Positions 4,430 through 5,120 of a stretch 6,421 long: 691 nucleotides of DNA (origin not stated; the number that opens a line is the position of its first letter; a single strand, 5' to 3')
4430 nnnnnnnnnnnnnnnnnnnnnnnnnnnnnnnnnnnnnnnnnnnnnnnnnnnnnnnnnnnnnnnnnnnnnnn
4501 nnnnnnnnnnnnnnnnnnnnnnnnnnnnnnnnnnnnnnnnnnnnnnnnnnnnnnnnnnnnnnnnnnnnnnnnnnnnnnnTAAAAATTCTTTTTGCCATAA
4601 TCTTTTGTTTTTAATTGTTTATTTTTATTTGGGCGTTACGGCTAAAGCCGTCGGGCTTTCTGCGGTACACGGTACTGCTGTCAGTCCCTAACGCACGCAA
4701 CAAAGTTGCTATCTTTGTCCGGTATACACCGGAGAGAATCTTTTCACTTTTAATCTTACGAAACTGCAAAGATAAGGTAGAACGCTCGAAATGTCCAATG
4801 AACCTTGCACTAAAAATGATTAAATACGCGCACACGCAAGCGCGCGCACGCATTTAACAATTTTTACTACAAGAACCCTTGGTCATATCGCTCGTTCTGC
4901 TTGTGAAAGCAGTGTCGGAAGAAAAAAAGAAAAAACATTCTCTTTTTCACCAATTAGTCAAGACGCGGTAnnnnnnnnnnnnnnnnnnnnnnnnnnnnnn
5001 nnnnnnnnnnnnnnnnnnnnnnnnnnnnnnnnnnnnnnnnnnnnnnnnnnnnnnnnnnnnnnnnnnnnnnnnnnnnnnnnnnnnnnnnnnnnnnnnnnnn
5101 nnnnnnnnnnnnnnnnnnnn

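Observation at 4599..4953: Unusually long structured non-coding region after the capsid gene: candidate complementary-strand origin or primosome-assembly-like element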

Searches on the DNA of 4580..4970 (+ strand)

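Call 11: search_dna_similar(query=window:4599-4953:+, collection=phages, mode=distant, max_rows=20, max_evalue=0.01)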
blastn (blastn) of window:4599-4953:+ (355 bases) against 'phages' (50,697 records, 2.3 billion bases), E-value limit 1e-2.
Records with a match: 21; places in all: 21; records where one place covers at least 80% of the query: 2.
Best place of each record, by identity: 90-95% 5; 80-90% 4; 60-80% 12.
By first word of the organism name: bajarodmic 13; Dulem 4; Tortoise 2; Rattus 1; Microviridae 1.
By host as written in the record: Peromyscus fraterculus 8; - 6; Varecia variegata 3; Gopherus morafkai 2; Rattus norvegicus 1; Eulemur fulvus collaris 1.
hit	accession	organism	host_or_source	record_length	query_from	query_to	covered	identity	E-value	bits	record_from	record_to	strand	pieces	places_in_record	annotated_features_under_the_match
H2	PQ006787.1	bajarodmic virus 585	Peromyscus fraterculus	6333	20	346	92%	72.5%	1e-37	162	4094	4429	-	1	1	replication initiator protein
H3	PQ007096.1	bajarodmic virus 849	Neotoma bryanti feces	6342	20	346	92%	71.3%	4e-32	144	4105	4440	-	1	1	replication initiator protein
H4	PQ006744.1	bajarodmic virus 65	Peromyscus fraterculus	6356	84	346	74%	73.4%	2e-29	135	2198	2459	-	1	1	major capsid protein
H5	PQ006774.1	bajarodmic virus 65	Peromyscus fraterculus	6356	84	346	74%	73.4%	2e-29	135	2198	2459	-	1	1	major capsid protein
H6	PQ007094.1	bajarodmic virus 65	Neotoma bryanti feces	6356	84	346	74%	73.4%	2e-29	135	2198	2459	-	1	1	major capsid protein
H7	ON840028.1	Rattus norvegicus microvirus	Rattus norvegicus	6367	83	346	74%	72.8%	2e-28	132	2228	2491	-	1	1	major capsid protein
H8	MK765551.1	Tortoise microvirus 1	Gopherus morafkai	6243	84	337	72%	69.7%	2e-16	92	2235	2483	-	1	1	hypothetical protein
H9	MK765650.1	Tortoise microvirus 97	Gopherus morafkai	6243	84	337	72%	69.7%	2e-16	92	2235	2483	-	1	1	hypothetical protein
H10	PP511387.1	Dulem virus 256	Eulemur fulvus collaris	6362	87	337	71%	70.2%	1e-19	103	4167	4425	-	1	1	none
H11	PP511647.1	Dulem virus 256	Varecia variegata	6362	87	337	71%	70.2%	1e-19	103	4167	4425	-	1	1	none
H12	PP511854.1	Dulem virus 256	Varecia variegata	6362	87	337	71%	70.2%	1e-19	103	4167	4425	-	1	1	none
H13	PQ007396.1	bajarodmic virus 1122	Chaetodipus spinatus feces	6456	5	93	25%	79.3%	2e-11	75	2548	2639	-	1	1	none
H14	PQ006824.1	bajarodmic virus 616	Chaetodipus arenarius feces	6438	10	93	24%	80.5%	2e-11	75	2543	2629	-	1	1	none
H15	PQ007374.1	bajarodmic virus 1101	Chaetodipus spinatus feces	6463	10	93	24%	80.5%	2e-11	75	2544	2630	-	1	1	none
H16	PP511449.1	Dulem virus 252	Varecia variegata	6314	30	94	18%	81.8%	1e-6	59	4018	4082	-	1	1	none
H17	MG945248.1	Microviridae sp.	dog feces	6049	21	65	13%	88.9%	1e-6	60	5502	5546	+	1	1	none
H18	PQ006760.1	bajarodmic virus 41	Peromyscus fraterculus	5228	30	62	9%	93.9%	2e-4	52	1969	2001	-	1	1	none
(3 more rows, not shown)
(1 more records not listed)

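Call 14: get_annotated_region(hit=H2, flank=1500)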
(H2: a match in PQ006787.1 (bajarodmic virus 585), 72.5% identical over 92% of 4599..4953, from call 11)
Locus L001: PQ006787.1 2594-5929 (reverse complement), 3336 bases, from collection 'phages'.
description: Bajarodmic virus 585 isolate BGG_062_20, complete genome.
organism: bajarodmic virus 585 (NCBI taxid 3343644)
taxonomy: Viruses; Monodnaviria; Sangervirae; Phixviricota; Malgrandaviricetes; Petitvirales; Microviridae; Microvirus
host: Peromyscus fraterculus; source: feces; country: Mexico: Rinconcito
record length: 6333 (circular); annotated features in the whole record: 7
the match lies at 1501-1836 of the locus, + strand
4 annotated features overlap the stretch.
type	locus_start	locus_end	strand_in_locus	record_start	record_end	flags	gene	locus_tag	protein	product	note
CDS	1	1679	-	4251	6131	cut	-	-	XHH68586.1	replication initiator protein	-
CDS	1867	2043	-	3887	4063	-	-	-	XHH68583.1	hypothetical protein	-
CDS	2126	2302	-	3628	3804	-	-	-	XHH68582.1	hypothetical protein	-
CDS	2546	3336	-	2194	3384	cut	-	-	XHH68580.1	DNA pilot protein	-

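Call 15: get_annotated_region(hit=H4, flank=1500)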
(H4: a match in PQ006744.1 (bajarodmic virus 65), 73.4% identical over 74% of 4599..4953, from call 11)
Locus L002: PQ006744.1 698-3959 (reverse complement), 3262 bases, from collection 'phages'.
description: Bajarodmic virus 65 isolate BGG_060_3, complete genome.
organism: bajarodmic virus 65 (NCBI taxid 3343691)
taxonomy: Viruses; Monodnaviria; Sangervirae; Phixviricota; Malgrandaviricetes; Petitvirales; Microviridae; Microvirus
host: Peromyscus fraterculus; source: feces; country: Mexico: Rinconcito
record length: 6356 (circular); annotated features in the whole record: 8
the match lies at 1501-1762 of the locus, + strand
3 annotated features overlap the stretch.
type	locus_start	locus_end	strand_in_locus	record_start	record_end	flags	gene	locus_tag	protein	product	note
CDS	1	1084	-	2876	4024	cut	-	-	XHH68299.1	DNA pilot protein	-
CDS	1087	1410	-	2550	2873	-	-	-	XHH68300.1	hypothetical protein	-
CDS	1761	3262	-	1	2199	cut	-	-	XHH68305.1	major capsid protein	-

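Call 16: get_annotated_region(hit=H8, flank=1500)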
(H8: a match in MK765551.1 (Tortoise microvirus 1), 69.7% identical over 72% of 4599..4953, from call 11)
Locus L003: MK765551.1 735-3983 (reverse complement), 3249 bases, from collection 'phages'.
description: Tortoise microvirus 1 isolate 1_SP_22, complete genome.
organism: Tortoise microvirus 1 (NCBI taxid 2583098)
taxonomy: Viruses; Monodnaviria; Sangervirae; Phixviricota; Malgrandaviricetes; Petitvirales; Microviridae
host: Gopherus morafkai; source: feces; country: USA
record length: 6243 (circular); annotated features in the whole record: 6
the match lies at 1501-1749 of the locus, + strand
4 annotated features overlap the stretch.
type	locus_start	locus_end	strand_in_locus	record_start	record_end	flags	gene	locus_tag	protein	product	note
CDS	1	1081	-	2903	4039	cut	-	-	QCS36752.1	DNA pilot protein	similar to PHA00327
CDS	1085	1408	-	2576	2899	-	-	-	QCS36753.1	hypothetical protein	-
CDS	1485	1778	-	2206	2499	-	-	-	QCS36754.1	hypothetical protein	-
CDS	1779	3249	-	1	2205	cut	-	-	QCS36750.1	major capsid protein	similar to PHA00363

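Call 17: get_annotated_region(hit=H10, flank=1500)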
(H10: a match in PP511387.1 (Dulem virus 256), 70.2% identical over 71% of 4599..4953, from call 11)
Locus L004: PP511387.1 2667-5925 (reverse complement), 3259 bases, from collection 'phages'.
description: Dulem virus 256 isolate Duke_21_31, complete genome.
organism: Dulem virus 256 (NCBI taxid 3145733)
taxonomy: Viruses; Monodnaviria; Sangervirae; Phixviricota; Malgrandaviricetes; Petitvirales; Microviridae; Microvirus
host: Eulemur fulvus collaris; source: feces; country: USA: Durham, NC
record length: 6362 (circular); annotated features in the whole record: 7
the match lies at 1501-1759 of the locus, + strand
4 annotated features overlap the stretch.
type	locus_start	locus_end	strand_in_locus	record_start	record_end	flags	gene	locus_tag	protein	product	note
CDS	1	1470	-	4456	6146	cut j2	-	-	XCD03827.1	replication initiator protein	-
CDS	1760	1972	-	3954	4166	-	-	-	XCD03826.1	hypothetical protein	-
CDS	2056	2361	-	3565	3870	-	-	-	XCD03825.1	hypothetical protein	-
CDS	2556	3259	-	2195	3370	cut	-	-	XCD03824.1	DNA pilot protein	-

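Call 19: get_annotated_region(hit=H13, flank=1500)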
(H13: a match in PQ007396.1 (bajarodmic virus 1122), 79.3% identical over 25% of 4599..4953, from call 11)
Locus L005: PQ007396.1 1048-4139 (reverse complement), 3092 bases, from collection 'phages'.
description: Bajarodmic virus 1122 isolate BGG_11_21, complete genome.
organism: bajarodmic virus 1122 (NCBI taxid 3343928)
taxonomy: Viruses; Monodnaviria; Sangervirae; Phixviricota; Malgrandaviricetes; Petitvirales; Microviridae; Microvirus
host: -; source: Chaetodipus spinatus feces; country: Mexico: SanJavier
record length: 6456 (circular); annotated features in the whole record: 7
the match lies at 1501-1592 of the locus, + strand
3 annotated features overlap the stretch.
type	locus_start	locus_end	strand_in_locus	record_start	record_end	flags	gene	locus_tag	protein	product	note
CDS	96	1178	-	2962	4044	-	-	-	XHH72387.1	DNA pilot protein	-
CDS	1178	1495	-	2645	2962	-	-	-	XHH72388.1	hypothetical protein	-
CDS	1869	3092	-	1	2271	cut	-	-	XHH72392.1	major capsid protein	-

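Call 20: get_annotated_region(hit=H16, flank=1500)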
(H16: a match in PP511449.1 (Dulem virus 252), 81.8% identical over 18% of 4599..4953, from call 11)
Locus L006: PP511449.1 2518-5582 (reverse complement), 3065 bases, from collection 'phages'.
description: Dulem virus 252 isolate Duke_23FS_18, complete genome.
organism: Dulem virus 252 (NCBI taxid 3145729)
taxonomy: Viruses; Monodnaviria; Sangervirae; Phixviricota; Malgrandaviricetes; Petitvirales; Microviridae; Microvirus
host: Varecia variegata; source: feces; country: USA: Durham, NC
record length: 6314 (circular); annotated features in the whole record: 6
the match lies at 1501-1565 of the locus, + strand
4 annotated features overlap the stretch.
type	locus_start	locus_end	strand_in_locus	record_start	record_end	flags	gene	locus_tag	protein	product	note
CDS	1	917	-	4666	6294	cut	-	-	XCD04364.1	replication initiator protein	-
CDS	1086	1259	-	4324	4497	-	-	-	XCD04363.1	hypothetical protein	-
CDS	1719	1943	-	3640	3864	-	-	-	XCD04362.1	hypothetical protein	-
CDS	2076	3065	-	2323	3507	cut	-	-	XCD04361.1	DNA pilot protein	-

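Call 21: get_annotated_region(hit=H17, flank=1500)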
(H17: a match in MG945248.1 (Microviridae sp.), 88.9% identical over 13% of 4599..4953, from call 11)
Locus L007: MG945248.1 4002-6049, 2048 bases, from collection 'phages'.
description: UNVERIFIED: Microviridae sp. isolate 2279-1602, partial genome.
organism: Microviridae sp. (NCBI taxid 2202644)
taxonomy: Viruses; Monodnaviria; Sangervirae; Phixviricota; Malgrandaviricetes; Petitvirales; Microviridae
host: -; source: dog feces; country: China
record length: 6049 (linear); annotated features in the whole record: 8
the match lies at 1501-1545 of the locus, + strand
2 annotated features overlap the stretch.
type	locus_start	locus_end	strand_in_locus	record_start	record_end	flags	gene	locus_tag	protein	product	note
misc_feature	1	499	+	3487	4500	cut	-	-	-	-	similar to VP2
misc_feature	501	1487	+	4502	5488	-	-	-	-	-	similar to VP4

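Call 22: get_annotated_region(hit=H18, flank=1500)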
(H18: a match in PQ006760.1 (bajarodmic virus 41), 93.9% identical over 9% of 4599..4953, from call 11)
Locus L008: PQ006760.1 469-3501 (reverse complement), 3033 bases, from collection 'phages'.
description: Bajarodmic virus 41 isolate BGG_061_117, complete genome.
organism: bajarodmic virus 41 (NCBI taxid 3343453)
taxonomy: Viruses; Monodnaviria; Sangervirae; Phixviricota; Malgrandaviricetes; Petitvirales; Microviridae; Microvirus
host: Peromyscus fraterculus; source: feces; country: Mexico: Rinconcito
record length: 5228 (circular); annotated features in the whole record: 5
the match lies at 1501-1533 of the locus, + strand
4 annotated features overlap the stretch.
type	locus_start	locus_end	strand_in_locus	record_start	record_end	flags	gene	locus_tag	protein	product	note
CDS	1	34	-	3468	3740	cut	-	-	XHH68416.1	hypothetical protein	-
CDS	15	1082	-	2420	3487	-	-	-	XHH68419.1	replication initiator protein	-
CDS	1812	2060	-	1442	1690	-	-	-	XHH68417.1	hypothetical protein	-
CDS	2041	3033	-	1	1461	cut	-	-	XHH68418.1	major capsid protein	-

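Call 29: get_annotated_region(hit=H3, flank=3200)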
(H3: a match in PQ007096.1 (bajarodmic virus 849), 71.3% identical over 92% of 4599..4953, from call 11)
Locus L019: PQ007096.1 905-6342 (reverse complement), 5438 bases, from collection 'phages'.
description: Bajarodmic virus 849 isolate BGG_083_26, complete genome.
organism: bajarodmic virus 849 (NCBI taxid 3344232)
taxonomy: Viruses; Monodnaviria; Sangervirae; Phixviricota; Malgrandaviricetes; Petitvirales; Microviridae; Microvirus
host: -; source: Neotoma bryanti feces; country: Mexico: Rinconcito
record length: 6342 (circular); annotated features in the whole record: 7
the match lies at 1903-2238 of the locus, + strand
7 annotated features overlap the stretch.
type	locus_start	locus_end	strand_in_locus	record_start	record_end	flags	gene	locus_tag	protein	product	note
CDS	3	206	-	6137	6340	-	-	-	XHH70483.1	hypothetical protein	-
CDS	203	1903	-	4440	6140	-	-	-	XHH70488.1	replication initiator protein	-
CDS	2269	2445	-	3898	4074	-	-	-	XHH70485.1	hypothetical protein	-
CDS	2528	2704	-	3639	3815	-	-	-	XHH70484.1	hypothetical protein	-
CDS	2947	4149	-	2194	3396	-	-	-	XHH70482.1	DNA pilot protein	-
CDS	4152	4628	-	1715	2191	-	-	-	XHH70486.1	internal scaffolding protein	-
CDS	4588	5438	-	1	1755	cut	-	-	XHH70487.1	major capsid protein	-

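Call 30: get_annotated_region(hit=H7, flank=3200)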
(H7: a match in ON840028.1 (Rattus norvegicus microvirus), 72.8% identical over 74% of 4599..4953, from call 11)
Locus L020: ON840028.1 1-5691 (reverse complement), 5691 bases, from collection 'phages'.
description: Rattus norvegicus microvirus strain RnF02/con/MCP2 major capsid protein gene, complete cds.
organism: Rattus norvegicus microvirus (NCBI taxid 3031342)
taxonomy: Viruses; Monodnaviria; Sangervirae; Phixviricota; Malgrandaviricetes; Petitvirales; Microviridae; Microvirus
host: Rattus norvegicus; source: -; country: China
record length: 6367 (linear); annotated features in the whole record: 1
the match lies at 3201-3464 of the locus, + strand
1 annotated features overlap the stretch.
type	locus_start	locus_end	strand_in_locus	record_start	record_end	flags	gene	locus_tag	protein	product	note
CDS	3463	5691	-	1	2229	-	-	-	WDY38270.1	major capsid protein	-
